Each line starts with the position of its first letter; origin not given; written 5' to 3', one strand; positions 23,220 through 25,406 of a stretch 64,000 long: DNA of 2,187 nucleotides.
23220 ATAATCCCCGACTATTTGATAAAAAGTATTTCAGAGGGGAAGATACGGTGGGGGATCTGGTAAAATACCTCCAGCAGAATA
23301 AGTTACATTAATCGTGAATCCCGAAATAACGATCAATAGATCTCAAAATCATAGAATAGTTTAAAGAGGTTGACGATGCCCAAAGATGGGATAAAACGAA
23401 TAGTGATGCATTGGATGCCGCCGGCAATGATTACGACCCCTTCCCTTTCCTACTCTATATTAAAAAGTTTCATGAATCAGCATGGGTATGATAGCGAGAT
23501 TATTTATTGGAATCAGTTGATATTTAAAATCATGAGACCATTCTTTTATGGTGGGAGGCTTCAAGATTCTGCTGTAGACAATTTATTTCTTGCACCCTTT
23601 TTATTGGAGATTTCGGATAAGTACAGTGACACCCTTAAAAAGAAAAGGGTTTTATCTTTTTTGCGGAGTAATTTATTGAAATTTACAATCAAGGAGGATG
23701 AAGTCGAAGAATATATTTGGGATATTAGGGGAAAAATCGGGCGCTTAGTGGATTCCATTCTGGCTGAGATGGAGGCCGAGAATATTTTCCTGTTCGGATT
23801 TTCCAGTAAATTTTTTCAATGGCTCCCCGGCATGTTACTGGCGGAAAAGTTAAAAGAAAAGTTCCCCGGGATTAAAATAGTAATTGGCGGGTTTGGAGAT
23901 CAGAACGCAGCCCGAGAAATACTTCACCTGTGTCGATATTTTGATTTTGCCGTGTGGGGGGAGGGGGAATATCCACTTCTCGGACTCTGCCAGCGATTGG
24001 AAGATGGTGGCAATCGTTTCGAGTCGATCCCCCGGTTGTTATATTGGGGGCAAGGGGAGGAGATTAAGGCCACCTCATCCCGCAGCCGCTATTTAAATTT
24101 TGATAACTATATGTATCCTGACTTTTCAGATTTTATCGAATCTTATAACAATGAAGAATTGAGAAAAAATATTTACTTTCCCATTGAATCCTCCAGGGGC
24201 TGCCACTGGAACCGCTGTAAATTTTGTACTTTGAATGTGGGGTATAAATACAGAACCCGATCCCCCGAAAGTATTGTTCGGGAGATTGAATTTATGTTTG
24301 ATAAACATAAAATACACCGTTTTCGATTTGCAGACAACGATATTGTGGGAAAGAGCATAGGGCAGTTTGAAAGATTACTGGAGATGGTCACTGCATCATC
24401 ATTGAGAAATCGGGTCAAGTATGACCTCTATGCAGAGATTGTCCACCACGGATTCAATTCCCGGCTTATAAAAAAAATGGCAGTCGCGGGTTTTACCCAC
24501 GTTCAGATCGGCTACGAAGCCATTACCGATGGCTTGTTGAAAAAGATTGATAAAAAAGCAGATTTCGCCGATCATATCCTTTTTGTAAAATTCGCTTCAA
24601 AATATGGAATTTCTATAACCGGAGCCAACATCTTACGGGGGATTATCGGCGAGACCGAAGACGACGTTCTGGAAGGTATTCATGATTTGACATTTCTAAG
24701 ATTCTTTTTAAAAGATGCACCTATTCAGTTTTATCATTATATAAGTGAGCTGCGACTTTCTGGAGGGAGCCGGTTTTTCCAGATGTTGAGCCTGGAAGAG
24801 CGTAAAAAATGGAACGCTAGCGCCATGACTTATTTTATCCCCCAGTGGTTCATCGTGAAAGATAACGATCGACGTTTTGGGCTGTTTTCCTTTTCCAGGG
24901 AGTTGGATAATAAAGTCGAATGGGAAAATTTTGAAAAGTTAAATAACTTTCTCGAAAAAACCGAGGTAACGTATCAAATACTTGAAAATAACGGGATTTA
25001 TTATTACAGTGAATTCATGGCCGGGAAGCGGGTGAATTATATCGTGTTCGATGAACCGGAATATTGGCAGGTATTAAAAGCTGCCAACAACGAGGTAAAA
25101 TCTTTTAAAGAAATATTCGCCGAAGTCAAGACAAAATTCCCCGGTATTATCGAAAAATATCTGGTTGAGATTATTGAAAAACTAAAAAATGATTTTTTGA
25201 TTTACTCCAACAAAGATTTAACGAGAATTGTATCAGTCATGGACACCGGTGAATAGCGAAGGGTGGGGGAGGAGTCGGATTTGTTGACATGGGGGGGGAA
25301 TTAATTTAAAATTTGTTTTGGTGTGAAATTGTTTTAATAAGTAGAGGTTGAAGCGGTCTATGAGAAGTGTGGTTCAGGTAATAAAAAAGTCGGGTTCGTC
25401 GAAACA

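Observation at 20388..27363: Uncharacterised RiPP-like operon: beta-propeller, Cys-rich peptide, rSAM/SPASM, B12-rSAM, thioesterase-like hydrolase, secreted ankyrin protein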

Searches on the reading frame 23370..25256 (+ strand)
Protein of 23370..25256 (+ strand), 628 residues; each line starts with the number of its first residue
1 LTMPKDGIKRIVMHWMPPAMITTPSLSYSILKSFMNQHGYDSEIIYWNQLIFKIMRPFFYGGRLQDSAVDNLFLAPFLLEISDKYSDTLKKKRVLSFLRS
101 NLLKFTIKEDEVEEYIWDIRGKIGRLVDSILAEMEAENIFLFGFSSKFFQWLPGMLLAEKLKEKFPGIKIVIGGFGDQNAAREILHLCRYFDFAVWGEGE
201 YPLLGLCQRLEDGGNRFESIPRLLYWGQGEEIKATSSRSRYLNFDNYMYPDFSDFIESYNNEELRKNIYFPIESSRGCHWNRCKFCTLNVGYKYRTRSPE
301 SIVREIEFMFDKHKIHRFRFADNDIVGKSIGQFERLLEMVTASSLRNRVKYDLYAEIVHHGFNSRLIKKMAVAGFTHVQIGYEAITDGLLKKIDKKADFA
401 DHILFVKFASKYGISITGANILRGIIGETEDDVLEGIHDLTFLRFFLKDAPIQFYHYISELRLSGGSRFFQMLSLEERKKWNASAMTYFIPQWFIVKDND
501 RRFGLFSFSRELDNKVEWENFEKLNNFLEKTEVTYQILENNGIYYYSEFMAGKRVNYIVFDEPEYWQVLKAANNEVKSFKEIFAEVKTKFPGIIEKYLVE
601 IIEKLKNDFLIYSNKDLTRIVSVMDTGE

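Call 3: search_protein_families(library=ncbifam, proteins=[window:23370-25256:+], max_evalue=0.01)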
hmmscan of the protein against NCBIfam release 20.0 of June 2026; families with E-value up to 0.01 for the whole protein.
window:23370-25256:+ (628 aa): 16 families
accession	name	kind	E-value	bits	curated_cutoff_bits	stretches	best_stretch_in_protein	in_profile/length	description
TIGR03975.1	rSAM_ocin_1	subfamily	3.8e-58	197.4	281.85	1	12-432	2-419/606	RiPP maturation radical SAM C-methyltransferase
TIGR04072.2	rSAM_ladder_B12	equivalog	2.6e-19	69.2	360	1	166-443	97-349/443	lipid biosynthesis B12-binding/radical SAM protein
NF050148.1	rSAM_ApyD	equivalog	1.2e-18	66.8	750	1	142-432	78-355/645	RiPP biosynthesis radical SAM protein ApyD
TIGR02026.1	BchE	equivalog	2.8e-18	66.1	481.35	1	161-436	86-358/497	magnesium-protoporphyrin IX monomethyl ester anaerobic oxidative cyclase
TIGR03471.1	HpnJ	equivalog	2e-17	63.3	577.6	1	157-437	87-359/472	hopanoid biosynthesis associated radical SAM protein HpnJ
TIGR04013.1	B12_SAM_MJ_1487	hypoth_equivalog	3.6e-15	55.7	251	1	129-438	37-328/382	TIGR04013 family B12-binding domain/radical SAM domain-containing protein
NF033712.0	B12_rSAM_KedN5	subfamily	2.9e-11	42.3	700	1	143-324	67-250/624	KedN5 family methylcobalamin-dependent radical SAM C-methyltransferase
TIGR04190.1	B12_SAM_Ta0216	equivalog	1e-10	40.9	500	1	157-438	99-389/554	TIGR04190 family B12-binding domain/radical SAM domain protein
NF040542.1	rSAM_RCCLKC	equivalog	1.1e-10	41.2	450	1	152-417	63-325/423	arsinothricin biosynthesis radical SAM protein ArsL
TIGR04479.1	bcpD_PhpK_rSAM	subfamily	1.6e-10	40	600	1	166-438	139-404/504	PhpK family radical SAM P-methyltransferase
NF038361.1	rSAM_Sden_1168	equivalog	6.6e-10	38.1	575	1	190-441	198-449/560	Sden_1168 family B12-binding radical SAM P-methyltransferase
TIGR04367.1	HpnR_B12_rSAM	equivalog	1.6e-09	36.9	650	1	142-417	64-328/490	hopanoid C-3 methylase HpnR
TIGR04014.1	B12_SAM_MJ_0865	equivalog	6e-09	35.2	360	1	181-435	80-328/434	methyl-coenzyme M reductase glutamine C-methyltransferase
NF040546.1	rSAM_CUAEP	equivalog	6.8e-08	31.6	500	1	157-417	67-316/468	CUAEP/CCAEP-tail radical SAM (seleno)protein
TIGR04385.1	B12_rSAM_cofa1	equivalog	1.2e-06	28.1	450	1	160-414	92-336/438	B12 lower ligand biosynthesis radical SAM protein BzaD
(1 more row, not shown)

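Call 4: search_protein_families(library=pfam, proteins=[window:23370-25256:+], max_evalue=0.01)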
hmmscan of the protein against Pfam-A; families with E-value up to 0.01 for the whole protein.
window:23370-25256:+ (628 aa): 3 families
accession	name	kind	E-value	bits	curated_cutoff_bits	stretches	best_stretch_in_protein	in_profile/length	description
PF04055.27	Radical_SAM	-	5.5e-14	53.1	29.5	1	272-437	1-163/166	Radical SAM superfamily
PF02310.24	B12-binding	-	3.6e-05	24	32.1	1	123-203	40-117/121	B12 binding domain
PF03226.21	Yippee-Mis18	-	0.0072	16.9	26.6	0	277-324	53-102/108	Yippee zinc-binding/DNA-binding /Mis18, centromere assembly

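Call 25: search_solved_structures(query=window:23376-25253:+, max_evalue=0.001)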
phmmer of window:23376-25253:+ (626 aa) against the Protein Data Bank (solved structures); distinct sequences matched with E-value up to 0.001: 0.

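Call 71: search_solved_structures(query=A4, max_evalue=1)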
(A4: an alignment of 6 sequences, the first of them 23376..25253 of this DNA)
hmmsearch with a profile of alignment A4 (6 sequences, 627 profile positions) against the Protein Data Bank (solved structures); distinct sequences matched with E-value up to 1: 6.
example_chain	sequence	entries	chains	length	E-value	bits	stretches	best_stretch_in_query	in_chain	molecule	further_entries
5ul2_A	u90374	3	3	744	6.8e-08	34.7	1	198-432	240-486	OxsB protein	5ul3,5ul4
7kdx_A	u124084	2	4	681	0.0016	20.2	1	145-321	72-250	Methyltransferase TokK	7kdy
9ccb_A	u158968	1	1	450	0.0086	17.8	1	190-436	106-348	Radical SAM core domain-containing protein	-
9n1b_A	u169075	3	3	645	0.035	15.8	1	151-292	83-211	Radical SAM protein | Radical SAM enzyme CysS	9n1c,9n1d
8tfz_A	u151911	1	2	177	0.65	11.6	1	544-616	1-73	Probable RNA 2'-phosphotransferase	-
8tfi_A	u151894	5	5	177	0.87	11.2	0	544-616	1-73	Probable RNA 2'-phosphotransferase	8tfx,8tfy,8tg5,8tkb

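Call 80: find_homologous_proteins(query=window:23376-25253:+, max_evalue=1e-10)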
Query window:23376-25253:+ (626 aa): 205 proteins with E <= 1e-10 among 8000 candidates; the best 120 are listed.
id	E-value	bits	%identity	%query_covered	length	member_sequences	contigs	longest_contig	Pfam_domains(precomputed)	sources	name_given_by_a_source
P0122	0.0e+0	1437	100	100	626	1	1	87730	PF04055.28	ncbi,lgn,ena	-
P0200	1.2e-233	796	57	100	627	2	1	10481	PF04055.28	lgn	-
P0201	6.5e-230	783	55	99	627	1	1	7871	PF04055.28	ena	-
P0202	1.3e-221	756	54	99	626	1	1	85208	PF04055.28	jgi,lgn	jgi:radical SAM superfamily enzyme YgiQ (UPF0313 family)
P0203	3.9e-206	705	51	100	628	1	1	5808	PF04055.28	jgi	jgi:radical SAM superfamily enzyme YgiQ (UPF0313 family)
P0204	4.2e-206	705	51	98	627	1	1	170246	PF04055.28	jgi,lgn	jgi:radical SAM superfamily enzyme YgiQ (UPF0313 family)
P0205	1.0e-204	700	51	100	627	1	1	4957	PF04055.28,PF02310.25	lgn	-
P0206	3.7e-204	698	51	98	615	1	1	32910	PF04055.28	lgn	-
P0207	2.2e-201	689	54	89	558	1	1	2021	PF04055.28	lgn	-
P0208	2.4e-201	689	50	99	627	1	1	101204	PF04055.28,PF02310.25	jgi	jgi:radical SAM superfamily enzyme YgiQ (UPF0313 family)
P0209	1.5e-195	670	50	99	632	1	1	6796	PF04055.28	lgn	-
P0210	9.3e-195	667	50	99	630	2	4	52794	PF04055.28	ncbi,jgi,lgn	-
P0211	1.7e-191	657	49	100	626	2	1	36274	PF04055.28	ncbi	-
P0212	7.8e-190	651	48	100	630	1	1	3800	PF04055.28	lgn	-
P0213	8.2e-188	644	48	100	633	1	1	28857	PF04055.28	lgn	-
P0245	4.2e-134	467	38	98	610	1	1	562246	PF04055.28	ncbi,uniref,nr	ncbi:B12-binding domain-containing radical SAM protein [Carboxylicivirga linearis]|uniref:Radical SA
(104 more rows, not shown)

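Call 81: find_encoding_contigs(protein=P0245, flank=10000, max_places=2)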
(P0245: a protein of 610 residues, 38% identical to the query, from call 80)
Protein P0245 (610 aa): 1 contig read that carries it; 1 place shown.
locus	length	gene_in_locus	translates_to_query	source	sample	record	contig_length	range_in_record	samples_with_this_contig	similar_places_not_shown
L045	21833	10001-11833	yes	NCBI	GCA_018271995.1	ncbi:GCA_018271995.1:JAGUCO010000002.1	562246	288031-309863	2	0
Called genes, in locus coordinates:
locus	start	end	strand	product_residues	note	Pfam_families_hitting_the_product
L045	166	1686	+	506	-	PF14134:DUF4301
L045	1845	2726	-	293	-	PF00763:THF_DHG_CYH, PF02882:THF_DHG_CYH_C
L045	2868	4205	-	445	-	PF02881:SRP54_N, PF06414:Zeta_toxin (faint), PF13401:AAA_22 (weak), PF00448:SRP54, PF02978:SRP_SPB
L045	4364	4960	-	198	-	PF02525:Flavodoxin_2, PF03358:FMN_red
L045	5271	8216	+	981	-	PF04851:ResIII, PF00176:SNF2-rel_dom, PF00270:DEAD (weak), PF11496:HDA2-3 (weak), PF00271:Helicase_C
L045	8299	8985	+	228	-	PF10988:DUF2807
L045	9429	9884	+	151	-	-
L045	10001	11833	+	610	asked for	PF04055:Radical_SAM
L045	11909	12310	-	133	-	PF07681:DoxX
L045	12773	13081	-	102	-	-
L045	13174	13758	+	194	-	PF00027:cNMP_binding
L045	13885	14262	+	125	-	PF20409:SnoaL_5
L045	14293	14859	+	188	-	PF04264:YceI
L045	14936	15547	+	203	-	PF02525:Flavodoxin_2, PF03358:FMN_red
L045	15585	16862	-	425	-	PF05448:AXE1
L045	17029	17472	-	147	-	PF00313:CSD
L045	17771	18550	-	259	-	PF00326:Peptidase_S9 (faint), PF00756:Esterase (faint), PF02230:Abhydrolase_2, PF12146:Hydrolase_4 (faint), PF01738:DLH (weak)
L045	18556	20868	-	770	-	PF00933:Glyco_hydro_3, PF01915:Glyco_hydro_3_C, PF14310:Fn3-like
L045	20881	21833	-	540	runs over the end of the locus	PF00884:Sulfatase, PF01663:Phosphodiest (weak), PF16347:SGSH_C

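Call 87: search_protein_families(library=padloc, proteins=[window:23376-25256:+], max_evalue=0.001)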
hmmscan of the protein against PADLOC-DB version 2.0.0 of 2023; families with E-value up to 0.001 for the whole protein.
window:23376-25256:+ (626 aa): 0 families

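Call 97: predict_structure(alignment_id=A6)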
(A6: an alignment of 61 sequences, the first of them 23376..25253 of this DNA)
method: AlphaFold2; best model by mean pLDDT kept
length: 626 residues; sequences in the alignment: 61
mean_pLDDT: 92.8   pTM: 0.91
mean pLDDT of the five models: 92.8, 92.7, 92.5, 92.1, 91.6
residues with pLDDT >= 90: 504; 70-90: 106; 50-70: 13; < 50: 3
segments of 3 or more residues with pLDDT < 50: 1-3
pLDDT, mean of each block of 10 residues (from residue 1): 71 95 96 96 96 79 77 95 94 90 77 91 97 93 95 98 97 92 95 94 94 90 92 91 91 88 90 88 81 94 97 95 93 98 97 96 98 95 96 96 97 93 97 98 87 93 92 93 91 79 92 97 96 94 96 97 97 98 97 98 98 98 88
secondary structure, 60 per line:
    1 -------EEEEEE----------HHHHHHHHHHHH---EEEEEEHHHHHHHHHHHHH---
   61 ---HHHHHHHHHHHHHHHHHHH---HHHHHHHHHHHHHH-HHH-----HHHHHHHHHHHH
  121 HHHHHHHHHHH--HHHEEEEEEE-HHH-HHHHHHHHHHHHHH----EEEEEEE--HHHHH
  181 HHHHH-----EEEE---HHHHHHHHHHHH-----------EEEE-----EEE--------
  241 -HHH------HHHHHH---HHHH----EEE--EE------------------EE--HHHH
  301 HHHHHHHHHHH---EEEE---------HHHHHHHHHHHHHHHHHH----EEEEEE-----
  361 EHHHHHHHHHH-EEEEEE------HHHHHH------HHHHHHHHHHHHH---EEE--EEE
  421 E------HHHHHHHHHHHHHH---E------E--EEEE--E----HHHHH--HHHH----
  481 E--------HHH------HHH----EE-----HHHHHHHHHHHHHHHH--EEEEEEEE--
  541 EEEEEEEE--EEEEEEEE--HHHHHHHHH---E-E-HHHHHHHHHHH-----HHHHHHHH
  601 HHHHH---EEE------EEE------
elements in order: E8-13 H24-35 E39-44 H45-57 H64-82 H86-99 H109-131 E137-143 H149-162 E167-173 H176-185 E191-194 H198-209 E221-224 E230-232 H251-256 H260-263 E268-270 H297-311 E315-318 H328-345 E350-355 H362-371 E373-378 H385-390 H397-409 E413-415 E418-421 H428-441 E455-458 H466-470 H473-476 H513-528 E531-538 E541-548 E551-558 H561-569 H577-587 H593-605 E609-611 E618-620

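Call 99: fold_search(model_id=the predicted structure, library=pdb)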
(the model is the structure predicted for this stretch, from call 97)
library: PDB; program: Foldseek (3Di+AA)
matches with E <= 10: 1487; with E <= 0.001: 49
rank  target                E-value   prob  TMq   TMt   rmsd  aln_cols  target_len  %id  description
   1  5ul3                  2.3e-17  1.00  0.55  0.48   6.9       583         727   14  Structure of Cobalamin-dependent S-adenosylmethionine radical enzyme OxsB with aqua-cobalamin bound (released 2017-04-19)
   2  5ul4                  3.4e-17  1.00  0.55  0.48   6.9       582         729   14  Structure of Cobalamin-dependent S-adenosylmethionine radical enzyme OxsB with aqua-cobalamin and S-adenosylmethionine b (released 2017-04-19)
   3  6wte_A                4.3e-16  1.00  0.51  0.55   7.3       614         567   15  Structure of radical S-adenosylmethionine methyltransferase, TsrM, from Kitasatospora setae with cobalamin and [4Fe-4S (released 2020-12-23)
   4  6wte_B                7.1e-16  1.00  0.53  0.61   6.6       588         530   15  Structure of radical S-adenosylmethionine methyltransferase, TsrM, from Kitasatospora setae with cobalamin and [4Fe-4S (released 2020-12-23)
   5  6wtf_A                1.3e-15  1.00  0.53  0.60   6.7       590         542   14  Structure of radical S-adenosylmethionine methyltransferase, TsrM, from Kitasatospora setae with tryptophan substrate  (released 2020-12-23)
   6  6wtf_B                8.2e-15  1.00  0.53  0.61   6.2       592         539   14  Structure of radical S-adenosylmethionine methyltransferase, TsrM, from Kitasatospora setae with tryptophan substrate  (released 2020-12-23)
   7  5ul2                  1.5e-14  1.00  0.54  0.47   6.1       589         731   14  Structure of Apo, SeMet-labeled Cobalamin-dependent S-adenosylmethionine radical enzyme OxsB (released 2017-04-19)
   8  7kdx_B                7.1e-14  1.00  0.53  0.50   8.9       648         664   11  Crystal structure of Streptomyces tokunonesis TokK with hydroxycobalamin, 5'-deoxyadenosine, and methionine (released 2022-01-12)
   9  7kdy_A                1.1e-13  1.00  0.53  0.51   8.9       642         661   11  Crystal structure of Streptomyces tokunonesis TokK with hydroxycobalamin, 5'-deoxyadenosine, methionine, and (2R)-pant (released 2022-01-12)
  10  7kdy_B                1.7e-13  1.00  0.52  0.49   8.9       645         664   12  Crystal structure of Streptomyces tokunonesis TokK with hydroxycobalamin, 5'-deoxyadenosine, methionine, and (2R)-pant (released 2022-01-12)
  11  9ccb                  2.4e-13  1.00  0.43  0.62  10.7       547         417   14  X-ray crystal structure of methyl-coenzyme M reductase glutamine methylase (MgmA) from Methanothermobacter marburgensis  (released 2025-01-01)
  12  9n1d                  3.0e-13  1.00  0.50  0.50   6.1       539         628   12  Crystal structure of CysS from Corallococcus sp. CA054B with 5'-deoxyadenosine and methionine bound (released 2026-01-28)
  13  7kdx_A                4.9e-13  1.00  0.53  0.50   8.9       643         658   10  Crystal structure of Streptomyces tokunonesis TokK with hydroxycobalamin, 5'-deoxyadenosine, and methionine (released 2022-01-12)
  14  9n1c                  9.1e-13  1.00  0.52  0.52   5.6       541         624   12  Crystal structure of CysS from Corallococcus sp. CA054B with 5'-deoxyadenosine, methionine, and pantetheinylated 3-ethox (released 2026-01-28)
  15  9n1b                  9.1e-13  1.00  0.51  0.51   5.7       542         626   12  Crystal structure of CysS from Corallococcus sp. CA054B with 5'-deoxyadenosine, methionine, and pantetheinylated 3-metho (released 2026-01-28)
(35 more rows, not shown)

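Call 100: search_protein_families(library=pfam, proteins=[L045:11450-11830:+], max_evalue=10)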
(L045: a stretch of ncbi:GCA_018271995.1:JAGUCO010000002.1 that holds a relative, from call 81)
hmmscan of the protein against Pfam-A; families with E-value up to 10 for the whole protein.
L045:11450-11830:+ (127 aa): 1 family
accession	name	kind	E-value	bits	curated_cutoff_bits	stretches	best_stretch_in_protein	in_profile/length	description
PF21975.1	ASNSD1-SEP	-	0.084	13.4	27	1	8-49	23-64/96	ASNSD1 upstream open reading frame protein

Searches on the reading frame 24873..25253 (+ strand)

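Call 100: search_protein_families(library=pfam, proteins=[window:24873-25253:+], max_evalue=10)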
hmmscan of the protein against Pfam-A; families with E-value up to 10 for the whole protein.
window:24873-25253:+ (127 aa): 1 family
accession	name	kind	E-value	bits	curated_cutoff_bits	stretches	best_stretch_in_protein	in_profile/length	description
PF01376.23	Enterotoxin_b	-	0.15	12.7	25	1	38-89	20-72/102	Heat-labile enterotoxin beta chain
